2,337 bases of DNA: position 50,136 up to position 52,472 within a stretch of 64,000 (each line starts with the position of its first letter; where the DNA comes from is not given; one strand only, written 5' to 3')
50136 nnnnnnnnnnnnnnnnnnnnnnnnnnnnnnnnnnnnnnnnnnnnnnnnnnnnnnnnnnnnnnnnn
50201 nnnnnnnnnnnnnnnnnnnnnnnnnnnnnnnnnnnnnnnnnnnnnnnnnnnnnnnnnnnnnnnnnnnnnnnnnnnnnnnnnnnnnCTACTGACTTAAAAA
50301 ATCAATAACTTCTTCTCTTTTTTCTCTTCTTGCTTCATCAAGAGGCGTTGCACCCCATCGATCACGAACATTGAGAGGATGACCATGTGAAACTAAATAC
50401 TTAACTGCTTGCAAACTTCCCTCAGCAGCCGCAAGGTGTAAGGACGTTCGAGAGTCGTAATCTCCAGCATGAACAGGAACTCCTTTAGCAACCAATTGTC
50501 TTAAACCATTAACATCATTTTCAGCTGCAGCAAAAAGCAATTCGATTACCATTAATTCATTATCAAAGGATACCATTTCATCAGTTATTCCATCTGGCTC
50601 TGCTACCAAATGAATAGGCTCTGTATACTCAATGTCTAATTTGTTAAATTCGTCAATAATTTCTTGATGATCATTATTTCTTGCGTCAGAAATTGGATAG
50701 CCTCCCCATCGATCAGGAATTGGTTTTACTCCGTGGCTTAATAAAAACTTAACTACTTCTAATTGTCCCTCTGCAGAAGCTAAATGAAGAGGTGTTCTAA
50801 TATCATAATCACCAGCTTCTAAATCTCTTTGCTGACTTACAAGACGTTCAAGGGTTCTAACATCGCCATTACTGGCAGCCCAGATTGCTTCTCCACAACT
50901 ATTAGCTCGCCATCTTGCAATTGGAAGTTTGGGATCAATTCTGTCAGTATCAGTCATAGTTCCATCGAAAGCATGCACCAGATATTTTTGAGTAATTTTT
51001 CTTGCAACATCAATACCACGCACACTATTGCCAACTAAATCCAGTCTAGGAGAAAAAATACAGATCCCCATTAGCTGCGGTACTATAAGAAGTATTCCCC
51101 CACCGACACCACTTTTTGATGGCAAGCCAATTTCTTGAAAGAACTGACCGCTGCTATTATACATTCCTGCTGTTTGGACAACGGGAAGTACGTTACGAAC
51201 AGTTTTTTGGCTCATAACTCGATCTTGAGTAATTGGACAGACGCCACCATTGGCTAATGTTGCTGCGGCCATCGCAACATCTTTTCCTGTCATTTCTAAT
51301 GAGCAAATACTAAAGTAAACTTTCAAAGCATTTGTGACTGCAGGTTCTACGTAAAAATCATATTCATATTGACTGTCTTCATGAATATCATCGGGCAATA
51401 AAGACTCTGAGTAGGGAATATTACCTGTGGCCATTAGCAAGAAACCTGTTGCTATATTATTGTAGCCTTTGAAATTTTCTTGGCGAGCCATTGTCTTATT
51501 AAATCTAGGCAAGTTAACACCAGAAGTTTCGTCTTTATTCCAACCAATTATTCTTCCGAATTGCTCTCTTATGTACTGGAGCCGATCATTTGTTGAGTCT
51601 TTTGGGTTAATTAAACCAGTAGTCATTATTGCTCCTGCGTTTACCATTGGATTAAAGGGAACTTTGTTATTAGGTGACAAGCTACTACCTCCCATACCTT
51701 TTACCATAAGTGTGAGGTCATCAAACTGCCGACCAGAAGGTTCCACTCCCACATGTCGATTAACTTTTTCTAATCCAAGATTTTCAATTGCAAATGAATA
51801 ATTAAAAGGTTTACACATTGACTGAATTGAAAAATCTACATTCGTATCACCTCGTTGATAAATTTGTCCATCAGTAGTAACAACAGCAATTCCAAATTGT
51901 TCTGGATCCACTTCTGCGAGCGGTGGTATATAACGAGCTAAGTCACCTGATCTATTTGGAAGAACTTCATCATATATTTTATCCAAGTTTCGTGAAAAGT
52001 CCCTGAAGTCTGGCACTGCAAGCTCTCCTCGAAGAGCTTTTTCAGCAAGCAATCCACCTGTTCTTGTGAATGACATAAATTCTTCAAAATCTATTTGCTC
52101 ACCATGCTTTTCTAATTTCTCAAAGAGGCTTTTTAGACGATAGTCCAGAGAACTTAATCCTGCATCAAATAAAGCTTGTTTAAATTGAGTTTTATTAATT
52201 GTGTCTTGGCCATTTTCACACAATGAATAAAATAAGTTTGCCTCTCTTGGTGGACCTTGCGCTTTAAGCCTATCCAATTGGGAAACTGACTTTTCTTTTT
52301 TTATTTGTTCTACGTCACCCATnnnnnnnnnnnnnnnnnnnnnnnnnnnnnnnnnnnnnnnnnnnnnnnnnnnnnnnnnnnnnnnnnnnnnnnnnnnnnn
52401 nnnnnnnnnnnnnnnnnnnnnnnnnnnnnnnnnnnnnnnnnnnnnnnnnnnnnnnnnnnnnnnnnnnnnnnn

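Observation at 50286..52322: Metazoan kidney-type (GLS-like) glutaminase architecture in a streamlined bacterium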

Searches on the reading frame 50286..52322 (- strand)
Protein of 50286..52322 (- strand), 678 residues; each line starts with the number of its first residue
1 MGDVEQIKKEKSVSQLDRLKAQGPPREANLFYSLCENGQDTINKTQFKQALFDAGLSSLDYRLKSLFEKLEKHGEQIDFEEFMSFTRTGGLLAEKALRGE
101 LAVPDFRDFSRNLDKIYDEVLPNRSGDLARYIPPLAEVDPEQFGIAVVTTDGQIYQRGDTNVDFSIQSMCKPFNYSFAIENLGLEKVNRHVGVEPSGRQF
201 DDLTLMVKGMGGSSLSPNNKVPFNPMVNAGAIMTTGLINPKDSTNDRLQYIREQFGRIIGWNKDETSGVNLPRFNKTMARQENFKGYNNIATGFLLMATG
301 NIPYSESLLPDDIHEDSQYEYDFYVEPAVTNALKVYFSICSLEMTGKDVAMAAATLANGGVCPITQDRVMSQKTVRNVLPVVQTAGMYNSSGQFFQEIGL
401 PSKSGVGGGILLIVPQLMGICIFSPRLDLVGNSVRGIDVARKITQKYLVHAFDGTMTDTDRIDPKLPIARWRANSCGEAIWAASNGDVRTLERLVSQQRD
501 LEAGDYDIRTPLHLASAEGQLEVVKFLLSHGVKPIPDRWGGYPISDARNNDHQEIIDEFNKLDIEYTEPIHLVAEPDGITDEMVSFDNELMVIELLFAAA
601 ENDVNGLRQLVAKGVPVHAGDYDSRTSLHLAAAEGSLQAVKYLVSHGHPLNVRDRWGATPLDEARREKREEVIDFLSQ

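Call 3: search_protein_families(library=pfam, proteins=[window:50286-52322:-], max_evalue=0.01)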
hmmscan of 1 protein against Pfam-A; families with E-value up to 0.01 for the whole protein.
window:50286-52322:- (678 aa): 8 families
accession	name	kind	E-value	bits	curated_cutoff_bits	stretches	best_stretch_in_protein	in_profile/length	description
PF04960.20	Glutaminase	-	1.5e-88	297.2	27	1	126-452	1-286/286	Glutaminase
PF12796.13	Ank_2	-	6.3e-21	75.2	27.3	2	595-676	1-79/90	Ankyrin repeats (3 copies)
PF13637.12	Ank_4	-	2.7e-18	66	22.7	3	628-676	1-49/50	Ankyrin repeats (many copies)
PF00023.36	Ank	-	6.4e-18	64.3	21.1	2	509-533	3-27/33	Ankyrin repeat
PF13606.12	Ank_3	-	1e-12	47.2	22.3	1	508-533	2-27/30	Ankyrin repeat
PF13857.12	Ank_5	-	1.3e-12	48.2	27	1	610-664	1-56/56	Ankyrin repeats (many copies)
PF17959.7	EF-hand_14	-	1.9e-06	28.6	23.7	1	28-104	3-90/90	EF-hand domain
PF24548.1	EF_EFCAB10_C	-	0.0043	17.1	32.5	0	37-84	13-53/60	EFCAB10, C-terminal EF-hand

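Call 4: search_solved_structures(query=window:50286-52322:-, show_alignments=2)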
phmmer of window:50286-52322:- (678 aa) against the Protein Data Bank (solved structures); distinct sequences matched with E-value up to 0.001: 402 (the best 60 are shown).
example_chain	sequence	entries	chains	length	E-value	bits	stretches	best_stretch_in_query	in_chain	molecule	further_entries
5uqe_A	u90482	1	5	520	1.7e-96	327.4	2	331-567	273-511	Glutaminase kidney isoform, mitochondrial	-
8gwr_B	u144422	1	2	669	5e-96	325.8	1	24-567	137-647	Glutaminase kidney isoform, mitochondrial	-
8szl_A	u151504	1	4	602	7.2e-90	305.5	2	331-566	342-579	Glutaminase liver isoform, mitochondrial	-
8t0z_A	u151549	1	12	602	9.5e-90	305.1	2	331-566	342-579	Glutaminase liver isoform, mitochondrial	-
8bsl_A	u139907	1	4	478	1.3e-74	255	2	24-296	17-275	Glutaminase kidney isoform, mitochondrial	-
8ima_A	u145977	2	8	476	1.3e-74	255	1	24-465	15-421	Glutaminase kidney isoform, mitochondrial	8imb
6ul9_A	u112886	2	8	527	1.3e-74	255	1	24-465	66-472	Glutaminase kidney isoform, mitochondrial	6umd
5d3o_A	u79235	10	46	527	1.3e-74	255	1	24-465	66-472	Glutaminase kidney isoform, mitochondrial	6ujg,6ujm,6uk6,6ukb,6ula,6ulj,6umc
3unw_A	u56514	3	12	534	1.4e-74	254.9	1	24-466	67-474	Glutaminase kidney isoform, mitochondrial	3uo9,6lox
7rgg_A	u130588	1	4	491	1.4e-74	254.9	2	24-296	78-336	Glutaminase kidney isoform, mitochondrial 68 kDa chain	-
8jub_A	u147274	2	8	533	1.4e-74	254.9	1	24-466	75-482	Glutaminase kidney isoform, mitochondrial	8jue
5fi2_A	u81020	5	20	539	1.5e-74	254.9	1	24-465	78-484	Glutaminase kidney isoform, mitochondrial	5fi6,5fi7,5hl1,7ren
5i94_A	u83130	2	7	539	1.5e-74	254.9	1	24-465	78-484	Glutaminase kidney isoform, mitochondrial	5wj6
5wj6_B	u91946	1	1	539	2e-74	254.4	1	24-465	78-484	Glutaminase kidney isoform, mitochondrial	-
3ss3_A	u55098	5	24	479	2.5e-74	254.1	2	24-296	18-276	Glutaminase C | Glutaminase kidney isoform, mitochondrial | Isoform 2 of Glutaminase kidney isoform, mitochondrial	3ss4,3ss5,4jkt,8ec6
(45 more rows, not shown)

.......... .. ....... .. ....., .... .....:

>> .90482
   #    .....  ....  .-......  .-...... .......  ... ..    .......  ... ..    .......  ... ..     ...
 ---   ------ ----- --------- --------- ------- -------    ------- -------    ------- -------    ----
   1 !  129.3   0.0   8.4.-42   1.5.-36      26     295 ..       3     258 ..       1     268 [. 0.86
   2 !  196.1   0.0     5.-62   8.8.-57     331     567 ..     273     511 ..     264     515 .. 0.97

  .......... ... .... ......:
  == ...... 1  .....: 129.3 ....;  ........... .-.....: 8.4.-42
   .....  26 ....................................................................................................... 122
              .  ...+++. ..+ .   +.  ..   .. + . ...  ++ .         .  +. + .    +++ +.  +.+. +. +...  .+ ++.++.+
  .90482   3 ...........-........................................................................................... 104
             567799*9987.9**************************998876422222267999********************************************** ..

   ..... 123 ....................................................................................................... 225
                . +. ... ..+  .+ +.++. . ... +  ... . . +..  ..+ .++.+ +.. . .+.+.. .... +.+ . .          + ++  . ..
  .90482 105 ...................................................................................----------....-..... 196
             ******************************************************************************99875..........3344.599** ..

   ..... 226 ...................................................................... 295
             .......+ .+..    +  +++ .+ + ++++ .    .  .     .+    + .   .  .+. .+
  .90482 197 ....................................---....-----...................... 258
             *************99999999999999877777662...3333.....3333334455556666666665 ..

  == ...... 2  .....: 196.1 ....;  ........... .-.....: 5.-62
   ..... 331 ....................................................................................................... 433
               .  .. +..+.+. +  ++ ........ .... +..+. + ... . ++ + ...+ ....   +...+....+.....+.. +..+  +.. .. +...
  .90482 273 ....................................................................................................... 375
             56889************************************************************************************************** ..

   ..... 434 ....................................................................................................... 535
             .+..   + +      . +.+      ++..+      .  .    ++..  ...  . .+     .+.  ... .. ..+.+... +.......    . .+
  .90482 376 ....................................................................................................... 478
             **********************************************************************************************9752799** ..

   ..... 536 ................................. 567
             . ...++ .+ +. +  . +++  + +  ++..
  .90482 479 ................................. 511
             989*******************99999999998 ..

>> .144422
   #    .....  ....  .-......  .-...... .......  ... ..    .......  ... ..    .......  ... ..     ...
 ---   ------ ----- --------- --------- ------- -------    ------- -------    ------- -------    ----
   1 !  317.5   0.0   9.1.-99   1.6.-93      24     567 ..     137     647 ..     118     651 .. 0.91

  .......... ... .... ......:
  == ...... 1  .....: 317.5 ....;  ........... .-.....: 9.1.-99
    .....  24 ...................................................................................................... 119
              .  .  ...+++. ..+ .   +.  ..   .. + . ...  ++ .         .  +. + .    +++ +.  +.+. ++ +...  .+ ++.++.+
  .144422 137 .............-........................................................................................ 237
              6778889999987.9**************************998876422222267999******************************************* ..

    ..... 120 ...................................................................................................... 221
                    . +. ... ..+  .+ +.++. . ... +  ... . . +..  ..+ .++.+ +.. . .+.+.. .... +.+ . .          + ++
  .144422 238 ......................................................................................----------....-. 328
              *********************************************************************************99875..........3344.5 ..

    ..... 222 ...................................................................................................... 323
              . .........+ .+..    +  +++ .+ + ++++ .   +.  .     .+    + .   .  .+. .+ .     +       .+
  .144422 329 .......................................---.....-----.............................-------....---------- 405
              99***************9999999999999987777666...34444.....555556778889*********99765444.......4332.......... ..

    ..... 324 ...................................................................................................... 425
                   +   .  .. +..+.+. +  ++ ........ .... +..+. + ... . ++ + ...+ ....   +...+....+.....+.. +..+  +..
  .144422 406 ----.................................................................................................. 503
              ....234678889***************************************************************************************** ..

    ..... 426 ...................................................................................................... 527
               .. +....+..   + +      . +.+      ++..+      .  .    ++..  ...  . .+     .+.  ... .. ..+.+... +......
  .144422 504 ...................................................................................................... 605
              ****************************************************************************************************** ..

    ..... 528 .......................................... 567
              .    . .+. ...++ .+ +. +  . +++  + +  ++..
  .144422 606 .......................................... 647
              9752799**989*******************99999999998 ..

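Call 5: search_protein_families(library=ncbifam, proteins=[window:50286-52322:-], max_evalue=0.01)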
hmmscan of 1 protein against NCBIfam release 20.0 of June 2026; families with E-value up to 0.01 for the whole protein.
window:50286-52322:- (678 aa): 11 families
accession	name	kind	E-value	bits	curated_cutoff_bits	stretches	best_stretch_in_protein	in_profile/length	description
NF002134.0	PRK00971.1-4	equivalog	2e-82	277.2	557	2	112-261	8-148/429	glutaminase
TIGR03814.1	Gln_ase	equivalog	2e-79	266.8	255.4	2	326-450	174-298/300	glutaminase A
NF009020.0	PRK12356.1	equivalog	6.2e-73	245.3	395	2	329-454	188-313/319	glutaminase A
NF002133.0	PRK00971.1-2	equivalog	1.5e-65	221.5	368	2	328-446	181-299/305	glutaminase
NF002132.0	PRK00971.1-1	equivalog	3.3e-56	190.6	381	2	328-446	184-302/308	glutaminase B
NF009021.0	PRK12357.1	equivalog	1.3e-52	179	470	2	324-449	188-323/326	glutaminase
NF043029.1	T4SS_AnkY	equivalog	1.5e-13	50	600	2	585-669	452-536/543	Dot/Icm T4SS effector AnkY/LegA9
NF041931.2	MzaA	equivalog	2.2e-08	33.4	800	1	611-677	22-88/726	MZA anti-phage system associated sigma-70 family RNA polymerase sigma factor MzaA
NF043028.1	T4SS_AnkX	equivalog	1.9e-05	23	1400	0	488-528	398-438/938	Dot/Icm T4SS effector AnkN/AnkX/LegA8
NF043023.1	T4SS_AnkH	equivalog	7.1e-05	21.7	600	0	489-534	46-91/467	Dot/Icm T4SS effector AnkH/LegA3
NF043024.1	T4SS_AnkI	equivalog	0.00052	18.9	550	0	496-532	229-265/439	Dot/Icm T4SS effector AnkI/LegAS4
